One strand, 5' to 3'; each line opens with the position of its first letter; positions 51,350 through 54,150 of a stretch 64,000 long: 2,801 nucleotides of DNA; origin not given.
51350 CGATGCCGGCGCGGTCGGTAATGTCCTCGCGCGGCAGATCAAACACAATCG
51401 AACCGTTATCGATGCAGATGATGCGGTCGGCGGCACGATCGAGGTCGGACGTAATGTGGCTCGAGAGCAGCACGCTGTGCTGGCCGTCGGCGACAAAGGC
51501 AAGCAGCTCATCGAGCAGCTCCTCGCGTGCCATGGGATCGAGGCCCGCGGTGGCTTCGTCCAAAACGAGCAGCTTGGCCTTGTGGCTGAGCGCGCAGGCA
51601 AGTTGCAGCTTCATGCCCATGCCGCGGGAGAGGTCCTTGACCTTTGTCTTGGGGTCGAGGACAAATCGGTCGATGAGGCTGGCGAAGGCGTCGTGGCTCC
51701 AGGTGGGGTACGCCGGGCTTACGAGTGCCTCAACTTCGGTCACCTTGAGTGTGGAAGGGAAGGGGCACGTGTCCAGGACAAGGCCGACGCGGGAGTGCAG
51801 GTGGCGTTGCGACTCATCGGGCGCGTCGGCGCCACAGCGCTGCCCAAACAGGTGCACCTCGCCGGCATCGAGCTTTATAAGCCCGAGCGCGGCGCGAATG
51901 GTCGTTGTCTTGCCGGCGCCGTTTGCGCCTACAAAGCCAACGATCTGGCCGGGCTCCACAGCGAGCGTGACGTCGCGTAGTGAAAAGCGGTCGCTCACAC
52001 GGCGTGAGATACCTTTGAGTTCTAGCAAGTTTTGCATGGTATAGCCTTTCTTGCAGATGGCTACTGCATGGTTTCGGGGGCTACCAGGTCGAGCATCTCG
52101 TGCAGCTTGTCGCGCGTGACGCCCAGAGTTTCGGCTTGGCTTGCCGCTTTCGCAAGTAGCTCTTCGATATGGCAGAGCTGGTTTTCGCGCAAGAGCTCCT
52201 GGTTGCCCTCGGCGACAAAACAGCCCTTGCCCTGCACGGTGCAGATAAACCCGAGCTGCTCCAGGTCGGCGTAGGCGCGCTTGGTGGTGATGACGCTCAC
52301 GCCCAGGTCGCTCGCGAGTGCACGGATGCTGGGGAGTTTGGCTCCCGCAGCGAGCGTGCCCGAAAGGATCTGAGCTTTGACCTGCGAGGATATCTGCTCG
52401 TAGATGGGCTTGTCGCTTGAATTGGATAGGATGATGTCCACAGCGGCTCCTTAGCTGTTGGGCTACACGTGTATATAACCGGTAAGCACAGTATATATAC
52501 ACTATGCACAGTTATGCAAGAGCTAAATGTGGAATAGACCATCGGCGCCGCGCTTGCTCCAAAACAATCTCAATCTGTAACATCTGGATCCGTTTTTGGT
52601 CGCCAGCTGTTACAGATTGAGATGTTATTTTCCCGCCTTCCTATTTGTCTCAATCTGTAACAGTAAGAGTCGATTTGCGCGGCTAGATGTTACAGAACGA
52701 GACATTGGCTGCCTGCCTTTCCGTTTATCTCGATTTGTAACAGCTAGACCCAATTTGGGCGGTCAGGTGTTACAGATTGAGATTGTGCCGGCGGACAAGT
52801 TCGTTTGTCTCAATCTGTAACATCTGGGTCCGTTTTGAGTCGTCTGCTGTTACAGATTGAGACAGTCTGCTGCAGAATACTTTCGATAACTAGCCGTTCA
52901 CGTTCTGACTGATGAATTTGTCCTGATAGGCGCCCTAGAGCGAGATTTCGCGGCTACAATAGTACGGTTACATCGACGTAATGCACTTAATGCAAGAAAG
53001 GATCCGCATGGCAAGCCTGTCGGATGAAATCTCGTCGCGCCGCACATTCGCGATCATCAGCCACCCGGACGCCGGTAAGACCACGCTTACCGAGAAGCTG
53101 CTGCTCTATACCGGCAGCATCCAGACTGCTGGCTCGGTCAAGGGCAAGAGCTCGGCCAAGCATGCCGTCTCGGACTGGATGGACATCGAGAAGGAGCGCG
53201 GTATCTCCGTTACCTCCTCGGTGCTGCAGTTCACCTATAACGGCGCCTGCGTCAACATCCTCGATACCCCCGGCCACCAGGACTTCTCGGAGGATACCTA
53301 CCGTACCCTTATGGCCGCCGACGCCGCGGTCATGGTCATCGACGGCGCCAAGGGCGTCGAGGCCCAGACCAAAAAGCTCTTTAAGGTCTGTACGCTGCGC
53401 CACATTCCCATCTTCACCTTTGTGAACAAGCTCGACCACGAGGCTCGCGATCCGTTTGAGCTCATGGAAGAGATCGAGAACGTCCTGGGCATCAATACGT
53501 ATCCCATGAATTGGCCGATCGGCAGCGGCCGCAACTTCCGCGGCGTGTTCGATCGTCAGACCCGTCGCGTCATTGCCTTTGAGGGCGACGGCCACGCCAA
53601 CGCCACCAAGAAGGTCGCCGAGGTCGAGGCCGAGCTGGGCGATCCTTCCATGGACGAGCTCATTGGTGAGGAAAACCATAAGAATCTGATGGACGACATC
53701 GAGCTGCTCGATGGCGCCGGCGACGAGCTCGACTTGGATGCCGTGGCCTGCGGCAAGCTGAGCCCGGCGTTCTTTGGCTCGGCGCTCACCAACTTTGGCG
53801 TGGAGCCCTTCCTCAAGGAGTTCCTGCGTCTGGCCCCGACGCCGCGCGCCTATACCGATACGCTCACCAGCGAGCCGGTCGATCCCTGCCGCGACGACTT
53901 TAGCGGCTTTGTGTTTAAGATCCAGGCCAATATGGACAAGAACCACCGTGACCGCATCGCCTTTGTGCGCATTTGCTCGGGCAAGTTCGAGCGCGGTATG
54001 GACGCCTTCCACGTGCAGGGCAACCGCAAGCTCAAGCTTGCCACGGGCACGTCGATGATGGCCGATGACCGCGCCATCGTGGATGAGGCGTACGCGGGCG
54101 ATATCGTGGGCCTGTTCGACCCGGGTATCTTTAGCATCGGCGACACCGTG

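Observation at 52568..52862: Strictly phased array of eight 15-mers with alternating orientation (four 80-nt hairpin units) between gntR-ABC and prfC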

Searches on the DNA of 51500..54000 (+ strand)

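Call 6: search_rna_families(source=window, start=51500, end=54000, threshold=evalue, max_evalue=10)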
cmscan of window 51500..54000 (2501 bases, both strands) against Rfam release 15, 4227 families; matches with E-value up to 10: 7.
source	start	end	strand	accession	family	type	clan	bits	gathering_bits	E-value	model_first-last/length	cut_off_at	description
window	52802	52868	+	RF03769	mir-3913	Gene; miRNA;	-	19.9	100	1.4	1-100/100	no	mir-3913 microRNA precursor family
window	52555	52636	-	RF03759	MIR8703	Gene; miRNA;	-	19.5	94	8.3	1-83/83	no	MIR8703 microRNA precursor family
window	52561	52632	+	RF04038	mir-5985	Gene; miRNA;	-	18.1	100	5.7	1-74/74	no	mir-5985 microRNA precursor family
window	52567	52623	-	RF04038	mir-5985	Gene; miRNA;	-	18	100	6.1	12-62/74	no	mir-5985 microRNA precursor family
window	52723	52788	+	RF03866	mir-1889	Gene; miRNA;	-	17.2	80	3.1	1-128/128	no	mir-1889 microRNA precursor family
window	52795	52873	-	RF00853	mir-304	Gene; miRNA;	-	17.2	99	5.5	1-88/88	no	mir-304 microRNA precursor family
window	53663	53696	+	RF01304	sR5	Gene; snRNA; snoRNA; CD-box;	-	13.2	40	7.7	1-53/53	no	Small nucleolar RNA sR5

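Call 55: search_dna_similar(query=window:52556-52875:+, collection=phages, mode=distant, max_evalue=0.001, max_rows=10)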
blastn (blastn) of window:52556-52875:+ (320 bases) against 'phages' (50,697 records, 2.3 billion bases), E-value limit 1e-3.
No match.

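Call 56: search_dna_similar(query=window:52556-52875:+, collection=plasmids, mode=distant, max_evalue=0.001, max_rows=10)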
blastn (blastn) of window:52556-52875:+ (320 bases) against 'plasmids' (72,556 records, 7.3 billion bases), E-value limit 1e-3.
Records with a match: 1; places in all: 22; records where one place covers at least 80% of the query: 1.
Best place of each record, by identity: 60-80% 1.
By first word of the organism name: Collinsella 1.
By predicted mobility (MOB-suite, as given by PLSDB): non-mobilizable 1.
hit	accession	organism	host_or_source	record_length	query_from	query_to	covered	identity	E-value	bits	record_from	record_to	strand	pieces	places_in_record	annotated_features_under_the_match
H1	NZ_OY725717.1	Collinsella aerofaciens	-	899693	18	312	92%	73.7%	1e-11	223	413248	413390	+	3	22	none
